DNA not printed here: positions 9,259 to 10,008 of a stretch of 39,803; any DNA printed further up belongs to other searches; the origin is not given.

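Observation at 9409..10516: HNH endonuclease overlapping gene 3, with possible shared atypical composition over 9409-10516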

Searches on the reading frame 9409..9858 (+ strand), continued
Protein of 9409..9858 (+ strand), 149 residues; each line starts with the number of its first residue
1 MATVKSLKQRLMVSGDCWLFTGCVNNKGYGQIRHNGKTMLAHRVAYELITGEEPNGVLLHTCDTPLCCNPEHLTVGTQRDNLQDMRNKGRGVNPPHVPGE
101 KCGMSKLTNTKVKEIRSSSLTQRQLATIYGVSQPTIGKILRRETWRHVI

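Call 60: fold_search(model_id=the predicted structure, library=pdb)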
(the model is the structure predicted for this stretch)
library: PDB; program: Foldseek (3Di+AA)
matches with E <= 10: 756; with E <= 0.001: 0
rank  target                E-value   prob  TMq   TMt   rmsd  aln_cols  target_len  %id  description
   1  1u3e_M                3.3e-02  0.85  0.36  0.31   9.9       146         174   15  DNA binding and cleavage by the HNH homing endonuclease I-HmuI (released 2004-08-31)
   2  1a74_A                5.2e-02  0.47  0.25  0.23  11.4       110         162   18  I-PPOL HOMING ENDONUCLEASE/DNA COMPLEX (released 1998-06-22)
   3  2o6m_A                7.1e-02  0.35  0.24  0.22  11.9       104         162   19  H98Q mutant of the homing endonuclease I-PPOI complexed with DNA (released 2007-10-30)
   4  1cyq_A                1.1e-01  0.38  0.25  0.24  11.2       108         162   20  INTRON ENCODED HOMING ENDONUCLEASE I-PPOI (H98A)/DNA HOMING SITE COMPLEX (released 1999-11-19)
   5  1evw_A                1.5e-01  0.30  0.25  0.24  11.9       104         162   20  L116A MUTANT OF THE HOMING ENDONUCLEASE I-PPOI COMPLEXED TO HOMING SITE DNA. (released 2000-08-03)
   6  3tgn_B                2.5e-01  0.44  0.20  0.20   9.1        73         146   20  Crystal Structure of the zinc-dependent MarR Family Transcriptional Regulator AdcR in the Zn(II)-bound State (released 2011-11-30)
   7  5yi3_B                3.0e-01  0.47  0.20  0.21   8.9        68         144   18  Structure of Lactococcus lactis ZitR, C30S mutant in complex with DNA (released 2017-12-06)
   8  9xvd_C                3.2e-01  0.57  0.30  0.27   7.0        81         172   25  Crystal structure of NFIC homodimer bound to DNA (released 2025-12-31)
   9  7s03_A                3.7e-01  0.23  0.25  0.33  11.9       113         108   18  DNA-binding domain of human SETMAR in complex with Hsmar1 terminal inverted repeat (TIR) DNA (released 2022-08-03)
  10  5yhx_A                3.9e-01  0.41  0.20  0.21   8.9        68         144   18  Structure of Lactococcus lactis ZitR, wild type (released 2017-12-06)
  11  5yhx_B                4.2e-01  0.44  0.20  0.21   8.9        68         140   18  Structure of Lactococcus lactis ZitR, wild type (released 2017-12-06)
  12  5jlu                  4.2e-01  0.38  0.19  0.21   8.7        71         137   25  Crystal Structure of Adhesin competence repressor (AdcR) from Streptococcus pyogenes (released 2017-05-03)
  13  3tgn_A                4.5e-01  0.33  0.20  0.21   9.2        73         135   23  Crystal Structure of the zinc-dependent MarR Family Transcriptional Regulator AdcR in the Zn(II)-bound State (released 2011-11-30)
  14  6fi9_A                4.5e-01  0.30  0.20  0.20   9.2        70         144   16  Crystal Structure of a zinc-responsive MarR family member, Lactococcus lactis ZitR (released 2019-02-20)
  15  5hoo_B                4.7e-01  0.44  0.23  0.11   9.2        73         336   19  Crystal structure of the Mos1 Strand Transfer Complex (released 2016-06-01)
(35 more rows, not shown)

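Call 73: search_protein_families(library=phrogs, proteins=[window:9409-9855:+], max_evalue=0.001)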
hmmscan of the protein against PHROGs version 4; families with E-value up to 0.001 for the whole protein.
window:9409-9855:+ (149 aa): 12 families
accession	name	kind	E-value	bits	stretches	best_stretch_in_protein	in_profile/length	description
phrog_1872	-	DNA, RNA and nucleotide metabolism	1.1e-31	111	1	5-123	21-147/166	endonuclease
phrog_59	-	DNA, RNA and nucleotide metabolism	1.3e-28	101.6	1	15-148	156-275/423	HNH endonuclease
phrog_6254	-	DNA, RNA and nucleotide metabolism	3.7e-28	99.8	1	12-140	9-148/154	HNH endonuclease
phrog_826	-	DNA, RNA and nucleotide metabolism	1.5e-25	91.3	1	14-96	82-163/281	HNH endonuclease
phrog_3593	-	DNA, RNA and nucleotide metabolism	2.5e-21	77.3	1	14-88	68-143/210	HNH endonuclease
phrog_4842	-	DNA, RNA and nucleotide metabolism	2.3e-12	48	1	9-76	69-138/154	HNH endonuclease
phrog_1492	-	DNA, RNA and nucleotide metabolism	2.8e-11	44.2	1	17-93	80-167/414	HNH endonuclease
phrog_99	-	DNA, RNA and nucleotide metabolism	5.9e-11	43.7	1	22-87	143-207/383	HNH endonuclease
phrog_2339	-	DNA, RNA and nucleotide metabolism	4.8e-06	27.5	1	104-143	23-62/98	HTH DNA binding protein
phrog_20467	-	DNA, RNA and nucleotide metabolism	2.6e-05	25.1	1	107-148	63-107/112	HNH endonuclease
phrog_8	-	transcription regulation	0.0003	21.3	1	104-142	73-112/346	transcriptional regulator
phrog_6831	-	transcription regulation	0.00031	21.7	1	112-141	11-40/68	transcriptional regulator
